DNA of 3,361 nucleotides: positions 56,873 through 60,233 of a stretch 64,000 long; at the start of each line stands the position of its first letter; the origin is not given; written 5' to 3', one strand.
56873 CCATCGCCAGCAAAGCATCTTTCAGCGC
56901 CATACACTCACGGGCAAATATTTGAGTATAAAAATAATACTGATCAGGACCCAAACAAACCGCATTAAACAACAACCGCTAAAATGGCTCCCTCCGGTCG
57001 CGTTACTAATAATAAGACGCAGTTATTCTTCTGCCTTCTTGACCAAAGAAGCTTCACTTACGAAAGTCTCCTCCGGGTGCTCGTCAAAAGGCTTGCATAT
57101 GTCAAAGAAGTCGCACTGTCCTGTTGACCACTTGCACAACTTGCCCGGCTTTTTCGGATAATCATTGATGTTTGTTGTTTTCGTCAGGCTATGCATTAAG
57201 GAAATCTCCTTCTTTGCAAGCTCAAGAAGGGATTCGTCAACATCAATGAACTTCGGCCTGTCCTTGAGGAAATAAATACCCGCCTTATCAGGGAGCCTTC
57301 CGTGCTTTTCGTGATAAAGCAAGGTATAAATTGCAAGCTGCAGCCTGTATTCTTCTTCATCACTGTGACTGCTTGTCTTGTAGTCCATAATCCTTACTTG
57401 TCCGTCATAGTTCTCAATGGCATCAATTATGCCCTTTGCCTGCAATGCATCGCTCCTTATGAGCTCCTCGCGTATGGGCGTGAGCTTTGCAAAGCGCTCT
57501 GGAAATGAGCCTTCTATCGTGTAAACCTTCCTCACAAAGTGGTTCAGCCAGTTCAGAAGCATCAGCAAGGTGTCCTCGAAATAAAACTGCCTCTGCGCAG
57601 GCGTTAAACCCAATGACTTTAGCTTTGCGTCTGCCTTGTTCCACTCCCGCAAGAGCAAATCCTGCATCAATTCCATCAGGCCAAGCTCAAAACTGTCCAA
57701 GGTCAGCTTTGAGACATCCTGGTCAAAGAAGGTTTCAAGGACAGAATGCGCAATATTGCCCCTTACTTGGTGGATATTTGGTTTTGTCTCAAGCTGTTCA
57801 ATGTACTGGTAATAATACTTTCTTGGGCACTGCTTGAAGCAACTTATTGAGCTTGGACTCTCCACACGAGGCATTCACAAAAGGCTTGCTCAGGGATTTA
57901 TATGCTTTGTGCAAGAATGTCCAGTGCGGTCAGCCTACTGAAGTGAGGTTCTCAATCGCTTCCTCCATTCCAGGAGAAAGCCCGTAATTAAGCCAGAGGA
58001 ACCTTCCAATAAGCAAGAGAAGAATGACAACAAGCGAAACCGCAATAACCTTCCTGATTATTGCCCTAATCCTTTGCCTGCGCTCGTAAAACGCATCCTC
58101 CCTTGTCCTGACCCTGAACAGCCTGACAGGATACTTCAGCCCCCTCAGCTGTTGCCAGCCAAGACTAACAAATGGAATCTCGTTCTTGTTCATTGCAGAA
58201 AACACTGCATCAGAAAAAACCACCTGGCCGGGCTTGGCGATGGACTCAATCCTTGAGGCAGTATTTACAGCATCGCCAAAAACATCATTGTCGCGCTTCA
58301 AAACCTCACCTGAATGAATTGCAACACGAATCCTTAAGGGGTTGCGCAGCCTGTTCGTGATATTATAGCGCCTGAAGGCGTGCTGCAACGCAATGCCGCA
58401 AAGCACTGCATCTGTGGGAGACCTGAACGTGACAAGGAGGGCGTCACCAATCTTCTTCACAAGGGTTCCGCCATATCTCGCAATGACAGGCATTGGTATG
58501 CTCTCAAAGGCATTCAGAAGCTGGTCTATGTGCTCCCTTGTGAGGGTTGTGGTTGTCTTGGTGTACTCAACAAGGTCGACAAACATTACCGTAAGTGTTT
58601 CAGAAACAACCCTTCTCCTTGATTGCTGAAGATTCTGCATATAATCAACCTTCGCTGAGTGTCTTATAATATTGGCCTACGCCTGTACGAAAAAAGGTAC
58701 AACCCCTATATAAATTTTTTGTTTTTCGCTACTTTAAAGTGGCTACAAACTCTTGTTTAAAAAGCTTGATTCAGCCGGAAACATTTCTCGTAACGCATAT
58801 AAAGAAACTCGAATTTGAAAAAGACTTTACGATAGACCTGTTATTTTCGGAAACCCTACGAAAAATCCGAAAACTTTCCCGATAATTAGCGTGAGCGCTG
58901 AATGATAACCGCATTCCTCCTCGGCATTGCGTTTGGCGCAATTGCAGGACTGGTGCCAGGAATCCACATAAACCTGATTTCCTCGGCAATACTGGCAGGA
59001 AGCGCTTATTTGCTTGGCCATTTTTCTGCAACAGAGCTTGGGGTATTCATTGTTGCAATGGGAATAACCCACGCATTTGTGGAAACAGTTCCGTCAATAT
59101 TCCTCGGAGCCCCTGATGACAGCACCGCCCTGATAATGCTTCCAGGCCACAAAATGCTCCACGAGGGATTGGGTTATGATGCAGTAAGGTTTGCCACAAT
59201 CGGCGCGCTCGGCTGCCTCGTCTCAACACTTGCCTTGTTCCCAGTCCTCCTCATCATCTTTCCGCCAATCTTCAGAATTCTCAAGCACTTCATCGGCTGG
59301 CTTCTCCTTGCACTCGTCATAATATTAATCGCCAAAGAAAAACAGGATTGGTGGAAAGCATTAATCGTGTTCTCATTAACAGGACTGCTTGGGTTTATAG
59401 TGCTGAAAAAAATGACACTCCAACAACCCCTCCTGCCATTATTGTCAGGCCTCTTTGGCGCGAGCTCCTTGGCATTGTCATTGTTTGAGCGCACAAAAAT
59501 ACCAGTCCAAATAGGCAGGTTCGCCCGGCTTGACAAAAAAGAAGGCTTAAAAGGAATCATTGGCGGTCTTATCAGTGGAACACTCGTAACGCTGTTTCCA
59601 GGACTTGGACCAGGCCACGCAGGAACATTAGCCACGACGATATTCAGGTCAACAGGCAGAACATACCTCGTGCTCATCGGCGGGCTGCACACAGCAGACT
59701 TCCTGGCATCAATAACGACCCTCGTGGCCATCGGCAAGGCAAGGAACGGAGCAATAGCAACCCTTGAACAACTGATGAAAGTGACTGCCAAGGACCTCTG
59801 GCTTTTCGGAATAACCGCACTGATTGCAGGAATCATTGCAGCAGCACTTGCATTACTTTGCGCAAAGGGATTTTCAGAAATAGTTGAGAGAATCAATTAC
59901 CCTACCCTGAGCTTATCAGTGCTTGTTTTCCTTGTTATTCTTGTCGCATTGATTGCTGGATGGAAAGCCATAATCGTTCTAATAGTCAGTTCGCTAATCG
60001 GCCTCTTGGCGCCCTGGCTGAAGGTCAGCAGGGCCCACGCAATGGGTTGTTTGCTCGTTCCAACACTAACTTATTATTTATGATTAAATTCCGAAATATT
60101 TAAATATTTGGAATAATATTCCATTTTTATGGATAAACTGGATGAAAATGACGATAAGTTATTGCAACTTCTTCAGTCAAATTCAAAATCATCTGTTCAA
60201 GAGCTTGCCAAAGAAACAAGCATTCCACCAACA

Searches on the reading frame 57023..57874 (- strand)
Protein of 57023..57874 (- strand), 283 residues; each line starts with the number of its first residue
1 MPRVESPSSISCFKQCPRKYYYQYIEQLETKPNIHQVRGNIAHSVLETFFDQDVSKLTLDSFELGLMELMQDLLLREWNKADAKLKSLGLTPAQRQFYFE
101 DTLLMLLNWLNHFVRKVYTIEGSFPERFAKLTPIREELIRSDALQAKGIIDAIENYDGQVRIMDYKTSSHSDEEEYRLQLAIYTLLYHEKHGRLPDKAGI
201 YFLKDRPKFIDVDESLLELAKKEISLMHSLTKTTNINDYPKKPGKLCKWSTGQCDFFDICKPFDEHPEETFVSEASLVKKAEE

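Call 17: search_protein_families(library=pfam, proteins=[window:57023-57874:-], max_evalue=0.01)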
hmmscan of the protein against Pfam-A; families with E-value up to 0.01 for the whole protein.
window:57023-57874:- (283 aa): 4 families
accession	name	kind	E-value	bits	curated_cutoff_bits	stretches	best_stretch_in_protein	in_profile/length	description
PF12705.13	PDDEXK_1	-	1.3e-29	104.3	22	1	6-261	3-247/247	PD-(D/E)XK nuclease superfamily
PF01930.23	Cas_Cas4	-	5.8e-08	33.4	22.7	1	147-261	53-159/160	Domain of unknown function DUF83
PF08696.17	Dna2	-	1e-05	25.8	22.4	1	9-152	60-200/204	DNA replication factor Dna2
PF21299.2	ADAM10_Cys-rich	-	0.0086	17.2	28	0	231-261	26-56/56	ADAM10, cysteine-rich domain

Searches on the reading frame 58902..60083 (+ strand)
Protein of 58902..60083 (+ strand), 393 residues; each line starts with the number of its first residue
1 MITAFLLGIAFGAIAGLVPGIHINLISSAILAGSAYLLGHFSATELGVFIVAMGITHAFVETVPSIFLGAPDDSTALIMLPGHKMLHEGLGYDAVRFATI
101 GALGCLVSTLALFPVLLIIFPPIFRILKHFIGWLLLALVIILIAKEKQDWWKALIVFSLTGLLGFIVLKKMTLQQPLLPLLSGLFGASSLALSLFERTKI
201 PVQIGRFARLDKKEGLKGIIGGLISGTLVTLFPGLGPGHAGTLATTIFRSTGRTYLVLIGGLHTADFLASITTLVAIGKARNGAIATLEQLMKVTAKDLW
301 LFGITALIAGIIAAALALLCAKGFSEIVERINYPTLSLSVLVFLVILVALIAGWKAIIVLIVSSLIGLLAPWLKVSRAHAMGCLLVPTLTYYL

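Call 17: search_protein_families(library=pfam, proteins=[window:58902-60083:+], max_evalue=0.01)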
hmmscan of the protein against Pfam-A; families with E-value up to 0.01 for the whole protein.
window:58902-60083:+ (393 aa): 1 family
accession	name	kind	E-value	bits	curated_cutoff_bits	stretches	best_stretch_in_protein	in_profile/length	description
PF01970.21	TctA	-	1e-43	150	28.9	1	3-381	2-422/423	Tripartite tricarboxylate transporter TctA family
